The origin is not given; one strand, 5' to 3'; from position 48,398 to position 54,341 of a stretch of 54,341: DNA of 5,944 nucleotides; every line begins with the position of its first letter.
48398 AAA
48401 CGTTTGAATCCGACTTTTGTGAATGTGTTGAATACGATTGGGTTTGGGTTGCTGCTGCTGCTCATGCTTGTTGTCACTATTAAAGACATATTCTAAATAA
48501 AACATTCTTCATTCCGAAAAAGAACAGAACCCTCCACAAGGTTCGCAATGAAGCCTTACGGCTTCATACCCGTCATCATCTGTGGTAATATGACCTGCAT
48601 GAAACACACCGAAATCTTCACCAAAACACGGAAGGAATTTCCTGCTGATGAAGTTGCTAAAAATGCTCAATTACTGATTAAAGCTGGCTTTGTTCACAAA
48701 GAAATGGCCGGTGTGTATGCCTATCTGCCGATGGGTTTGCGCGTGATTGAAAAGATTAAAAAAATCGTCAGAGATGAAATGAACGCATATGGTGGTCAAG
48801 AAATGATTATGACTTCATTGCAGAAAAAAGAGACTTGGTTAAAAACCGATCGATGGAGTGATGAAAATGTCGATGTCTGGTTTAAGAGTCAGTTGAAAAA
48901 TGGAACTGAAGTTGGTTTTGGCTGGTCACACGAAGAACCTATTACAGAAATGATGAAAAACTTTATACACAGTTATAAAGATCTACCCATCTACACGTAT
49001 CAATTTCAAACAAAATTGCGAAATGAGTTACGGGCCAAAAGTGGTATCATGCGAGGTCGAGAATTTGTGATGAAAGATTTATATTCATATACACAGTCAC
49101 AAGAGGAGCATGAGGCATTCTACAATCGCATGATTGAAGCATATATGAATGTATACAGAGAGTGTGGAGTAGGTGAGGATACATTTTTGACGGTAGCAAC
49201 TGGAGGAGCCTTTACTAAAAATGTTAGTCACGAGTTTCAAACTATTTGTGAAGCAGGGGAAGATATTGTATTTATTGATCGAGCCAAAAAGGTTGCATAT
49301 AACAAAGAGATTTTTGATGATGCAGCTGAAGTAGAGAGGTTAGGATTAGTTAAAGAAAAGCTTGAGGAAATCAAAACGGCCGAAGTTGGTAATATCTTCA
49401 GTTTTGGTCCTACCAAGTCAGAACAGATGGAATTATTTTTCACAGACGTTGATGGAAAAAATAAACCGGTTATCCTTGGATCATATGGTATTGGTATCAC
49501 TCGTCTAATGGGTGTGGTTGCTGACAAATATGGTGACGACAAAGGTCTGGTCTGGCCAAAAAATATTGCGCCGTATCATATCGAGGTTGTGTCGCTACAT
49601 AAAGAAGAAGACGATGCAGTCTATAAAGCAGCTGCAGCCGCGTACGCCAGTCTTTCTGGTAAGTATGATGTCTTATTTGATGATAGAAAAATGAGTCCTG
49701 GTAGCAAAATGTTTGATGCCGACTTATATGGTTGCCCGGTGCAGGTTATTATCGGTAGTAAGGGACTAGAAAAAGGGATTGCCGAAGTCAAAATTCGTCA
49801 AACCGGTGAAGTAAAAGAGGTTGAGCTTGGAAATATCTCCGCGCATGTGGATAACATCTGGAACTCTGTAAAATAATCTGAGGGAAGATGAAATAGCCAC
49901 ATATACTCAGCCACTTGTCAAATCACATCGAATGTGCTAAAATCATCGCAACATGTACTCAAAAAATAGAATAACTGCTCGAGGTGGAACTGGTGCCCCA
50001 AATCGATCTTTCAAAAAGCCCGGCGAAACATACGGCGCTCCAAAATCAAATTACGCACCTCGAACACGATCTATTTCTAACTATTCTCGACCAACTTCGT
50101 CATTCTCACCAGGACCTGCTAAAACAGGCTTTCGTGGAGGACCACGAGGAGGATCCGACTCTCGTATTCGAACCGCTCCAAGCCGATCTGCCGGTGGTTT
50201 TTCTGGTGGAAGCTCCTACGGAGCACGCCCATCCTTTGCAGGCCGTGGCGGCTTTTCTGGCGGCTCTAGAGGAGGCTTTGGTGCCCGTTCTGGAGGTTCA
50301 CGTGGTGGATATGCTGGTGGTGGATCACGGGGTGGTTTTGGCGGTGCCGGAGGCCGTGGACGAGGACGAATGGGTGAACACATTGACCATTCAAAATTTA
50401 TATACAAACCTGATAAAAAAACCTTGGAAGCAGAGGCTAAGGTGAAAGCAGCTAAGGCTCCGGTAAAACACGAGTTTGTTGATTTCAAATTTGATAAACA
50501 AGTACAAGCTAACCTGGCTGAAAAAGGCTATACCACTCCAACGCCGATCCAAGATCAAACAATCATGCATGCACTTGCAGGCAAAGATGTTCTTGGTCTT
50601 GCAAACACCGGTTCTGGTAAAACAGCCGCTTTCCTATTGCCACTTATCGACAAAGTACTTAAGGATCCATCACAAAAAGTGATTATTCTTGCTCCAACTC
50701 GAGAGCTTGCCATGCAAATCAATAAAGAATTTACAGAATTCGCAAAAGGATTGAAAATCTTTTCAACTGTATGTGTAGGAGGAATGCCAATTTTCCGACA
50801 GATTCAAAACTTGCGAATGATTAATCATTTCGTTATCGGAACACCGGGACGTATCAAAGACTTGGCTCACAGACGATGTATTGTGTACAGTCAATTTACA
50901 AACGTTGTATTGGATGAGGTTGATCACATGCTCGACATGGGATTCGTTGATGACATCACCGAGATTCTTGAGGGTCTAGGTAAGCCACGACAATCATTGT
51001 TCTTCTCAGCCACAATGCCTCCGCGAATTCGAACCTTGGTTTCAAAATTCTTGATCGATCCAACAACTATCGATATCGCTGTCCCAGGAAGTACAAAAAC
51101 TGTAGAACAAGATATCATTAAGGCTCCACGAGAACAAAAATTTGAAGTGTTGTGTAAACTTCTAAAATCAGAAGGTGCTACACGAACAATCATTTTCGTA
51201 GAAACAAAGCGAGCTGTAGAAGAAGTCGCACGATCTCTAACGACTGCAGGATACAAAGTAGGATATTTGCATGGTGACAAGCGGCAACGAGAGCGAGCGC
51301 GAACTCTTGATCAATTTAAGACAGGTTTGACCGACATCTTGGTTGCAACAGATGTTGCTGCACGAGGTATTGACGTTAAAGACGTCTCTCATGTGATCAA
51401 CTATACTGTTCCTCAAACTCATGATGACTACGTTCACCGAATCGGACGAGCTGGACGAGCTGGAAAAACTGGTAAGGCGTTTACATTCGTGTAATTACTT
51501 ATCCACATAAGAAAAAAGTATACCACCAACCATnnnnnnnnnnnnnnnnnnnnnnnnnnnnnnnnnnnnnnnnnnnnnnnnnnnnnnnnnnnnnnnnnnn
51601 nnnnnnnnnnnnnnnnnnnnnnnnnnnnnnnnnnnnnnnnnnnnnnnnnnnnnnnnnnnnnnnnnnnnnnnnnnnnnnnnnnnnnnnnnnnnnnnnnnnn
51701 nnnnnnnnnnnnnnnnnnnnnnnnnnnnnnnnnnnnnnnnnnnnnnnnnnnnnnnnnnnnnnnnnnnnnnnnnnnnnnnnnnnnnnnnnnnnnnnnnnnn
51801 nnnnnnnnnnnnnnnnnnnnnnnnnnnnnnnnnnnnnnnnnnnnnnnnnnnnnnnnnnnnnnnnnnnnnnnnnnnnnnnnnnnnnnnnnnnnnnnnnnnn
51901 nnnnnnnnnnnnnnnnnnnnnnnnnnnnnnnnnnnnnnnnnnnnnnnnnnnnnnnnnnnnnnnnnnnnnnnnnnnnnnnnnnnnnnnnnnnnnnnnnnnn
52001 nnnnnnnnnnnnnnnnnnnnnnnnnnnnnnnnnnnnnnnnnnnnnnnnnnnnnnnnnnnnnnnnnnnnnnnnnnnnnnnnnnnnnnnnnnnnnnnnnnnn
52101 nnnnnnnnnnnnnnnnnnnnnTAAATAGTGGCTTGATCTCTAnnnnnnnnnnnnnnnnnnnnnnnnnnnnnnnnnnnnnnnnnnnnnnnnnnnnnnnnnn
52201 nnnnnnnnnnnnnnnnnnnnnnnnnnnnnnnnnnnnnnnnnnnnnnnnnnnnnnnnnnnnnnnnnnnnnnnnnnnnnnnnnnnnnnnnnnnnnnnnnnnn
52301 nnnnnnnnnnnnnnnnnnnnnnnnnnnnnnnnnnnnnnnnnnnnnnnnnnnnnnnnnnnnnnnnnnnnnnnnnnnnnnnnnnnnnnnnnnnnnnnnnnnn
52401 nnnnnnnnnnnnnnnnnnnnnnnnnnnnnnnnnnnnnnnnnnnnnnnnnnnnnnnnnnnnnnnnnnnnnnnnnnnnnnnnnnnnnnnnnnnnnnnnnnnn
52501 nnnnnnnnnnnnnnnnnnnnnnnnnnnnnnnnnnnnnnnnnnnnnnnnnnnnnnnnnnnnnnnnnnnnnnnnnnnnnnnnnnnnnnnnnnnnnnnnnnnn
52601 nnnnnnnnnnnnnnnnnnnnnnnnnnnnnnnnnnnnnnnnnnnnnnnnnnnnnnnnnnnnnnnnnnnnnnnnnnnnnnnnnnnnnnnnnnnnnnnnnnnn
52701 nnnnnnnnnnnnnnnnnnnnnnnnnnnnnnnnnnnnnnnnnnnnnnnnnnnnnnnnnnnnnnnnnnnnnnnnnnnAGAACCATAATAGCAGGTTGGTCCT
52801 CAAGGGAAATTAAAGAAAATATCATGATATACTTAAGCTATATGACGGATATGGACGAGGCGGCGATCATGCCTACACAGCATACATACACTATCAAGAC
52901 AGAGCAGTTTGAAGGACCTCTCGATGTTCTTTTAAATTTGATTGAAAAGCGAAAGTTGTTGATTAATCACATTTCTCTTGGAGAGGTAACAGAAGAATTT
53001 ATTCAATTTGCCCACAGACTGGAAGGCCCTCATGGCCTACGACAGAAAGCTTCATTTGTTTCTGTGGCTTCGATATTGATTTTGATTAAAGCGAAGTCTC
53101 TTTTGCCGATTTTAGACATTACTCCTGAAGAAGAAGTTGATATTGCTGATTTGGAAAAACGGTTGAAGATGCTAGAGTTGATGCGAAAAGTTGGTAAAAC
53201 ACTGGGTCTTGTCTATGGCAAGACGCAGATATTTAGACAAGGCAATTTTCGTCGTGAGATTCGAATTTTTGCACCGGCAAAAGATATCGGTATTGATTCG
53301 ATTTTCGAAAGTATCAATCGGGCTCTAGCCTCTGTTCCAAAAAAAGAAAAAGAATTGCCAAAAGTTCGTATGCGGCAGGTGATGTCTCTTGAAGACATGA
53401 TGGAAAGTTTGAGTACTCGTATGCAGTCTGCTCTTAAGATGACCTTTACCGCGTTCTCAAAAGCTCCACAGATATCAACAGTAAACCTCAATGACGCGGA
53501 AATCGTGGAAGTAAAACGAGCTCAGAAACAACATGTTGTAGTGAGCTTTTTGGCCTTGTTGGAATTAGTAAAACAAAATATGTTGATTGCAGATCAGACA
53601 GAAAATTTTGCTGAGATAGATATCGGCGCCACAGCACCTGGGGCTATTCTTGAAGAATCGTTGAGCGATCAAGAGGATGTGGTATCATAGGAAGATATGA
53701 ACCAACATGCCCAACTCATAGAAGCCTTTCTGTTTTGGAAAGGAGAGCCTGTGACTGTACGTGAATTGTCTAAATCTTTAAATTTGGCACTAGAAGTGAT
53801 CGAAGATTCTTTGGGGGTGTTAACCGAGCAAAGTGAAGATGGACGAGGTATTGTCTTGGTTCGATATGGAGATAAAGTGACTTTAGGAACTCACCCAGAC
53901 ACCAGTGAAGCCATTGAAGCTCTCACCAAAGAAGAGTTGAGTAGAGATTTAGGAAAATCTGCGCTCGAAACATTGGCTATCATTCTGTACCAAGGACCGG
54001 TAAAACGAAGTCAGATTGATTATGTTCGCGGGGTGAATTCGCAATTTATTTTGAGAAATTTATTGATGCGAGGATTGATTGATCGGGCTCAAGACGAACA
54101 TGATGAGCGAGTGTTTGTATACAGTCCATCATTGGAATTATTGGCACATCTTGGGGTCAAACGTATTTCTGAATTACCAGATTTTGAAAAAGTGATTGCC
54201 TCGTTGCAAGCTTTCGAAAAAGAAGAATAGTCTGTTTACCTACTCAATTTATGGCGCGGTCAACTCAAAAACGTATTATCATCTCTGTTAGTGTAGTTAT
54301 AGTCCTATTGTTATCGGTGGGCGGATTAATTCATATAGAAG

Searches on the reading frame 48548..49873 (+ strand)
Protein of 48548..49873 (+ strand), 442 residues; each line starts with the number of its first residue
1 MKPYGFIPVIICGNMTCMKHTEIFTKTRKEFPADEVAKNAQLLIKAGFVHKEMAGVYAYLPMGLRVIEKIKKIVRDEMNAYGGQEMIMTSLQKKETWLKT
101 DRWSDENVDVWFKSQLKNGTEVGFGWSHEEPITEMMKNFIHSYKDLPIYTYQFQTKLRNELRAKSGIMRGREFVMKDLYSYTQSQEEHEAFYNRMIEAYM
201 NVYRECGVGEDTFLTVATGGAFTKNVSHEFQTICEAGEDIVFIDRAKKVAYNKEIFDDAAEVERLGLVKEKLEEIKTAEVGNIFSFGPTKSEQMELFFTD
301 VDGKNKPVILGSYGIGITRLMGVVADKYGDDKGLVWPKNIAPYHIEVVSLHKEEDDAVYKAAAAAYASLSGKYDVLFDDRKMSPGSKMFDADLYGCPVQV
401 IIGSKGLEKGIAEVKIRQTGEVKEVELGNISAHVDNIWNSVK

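Call 102: search_protein_families(library=pfam, proteins=[window:48548-49873:+], max_evalue=0.0001)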
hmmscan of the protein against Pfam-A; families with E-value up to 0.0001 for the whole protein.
window:48548-49873:+ (442 aa): 2 families
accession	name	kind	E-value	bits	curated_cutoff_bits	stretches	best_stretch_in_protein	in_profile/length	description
PF00587.30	tRNA-synt_2b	-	1.5e-23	84.3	29.3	1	117-328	6-179/179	tRNA synthetase class II core domain (G, H, P, S and T)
PF03129.25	HGTP_anticodon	-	1.1e-11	45.2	21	1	347-433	4-90/94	Anticodon binding domain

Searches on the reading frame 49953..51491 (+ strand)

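Call 102: search_protein_families(library=pfam, proteins=[window:49953-51491:+], max_evalue=0.0001)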
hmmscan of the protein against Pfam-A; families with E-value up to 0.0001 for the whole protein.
window:49953-51491:+ (513 aa): 3 families
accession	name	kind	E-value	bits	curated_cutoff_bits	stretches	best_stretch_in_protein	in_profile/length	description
PF00270.35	DEAD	-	2.2e-46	158.1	26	1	197-359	1-164/167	DEAD/DEAH box helicase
PF00271.37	Helicase_C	-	6e-36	123.5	23.5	1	395-504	1-110/110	Helicase conserved C-terminal domain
PF04851.21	ResIII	-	7.1e-08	33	22.5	1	217-355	30-162/164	Type III restriction enzyme, res subunit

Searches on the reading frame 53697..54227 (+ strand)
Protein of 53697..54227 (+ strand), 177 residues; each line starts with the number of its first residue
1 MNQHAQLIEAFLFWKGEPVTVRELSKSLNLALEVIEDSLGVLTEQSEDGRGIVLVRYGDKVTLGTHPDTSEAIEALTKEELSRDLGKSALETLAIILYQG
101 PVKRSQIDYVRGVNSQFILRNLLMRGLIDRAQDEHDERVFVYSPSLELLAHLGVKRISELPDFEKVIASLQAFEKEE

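Call 102: search_protein_families(library=pfam, proteins=[window:53697-54227:+], max_evalue=0.0001)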
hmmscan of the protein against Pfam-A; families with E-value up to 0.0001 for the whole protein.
window:53697-54227:+ (177 aa): 1 family
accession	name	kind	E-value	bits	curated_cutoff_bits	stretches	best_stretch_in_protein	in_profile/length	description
PF04079.22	SMC_ScpB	-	2.3e-36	125.2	27.4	1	7-162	2-159/160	Segregation and condensation complex subunit ScpB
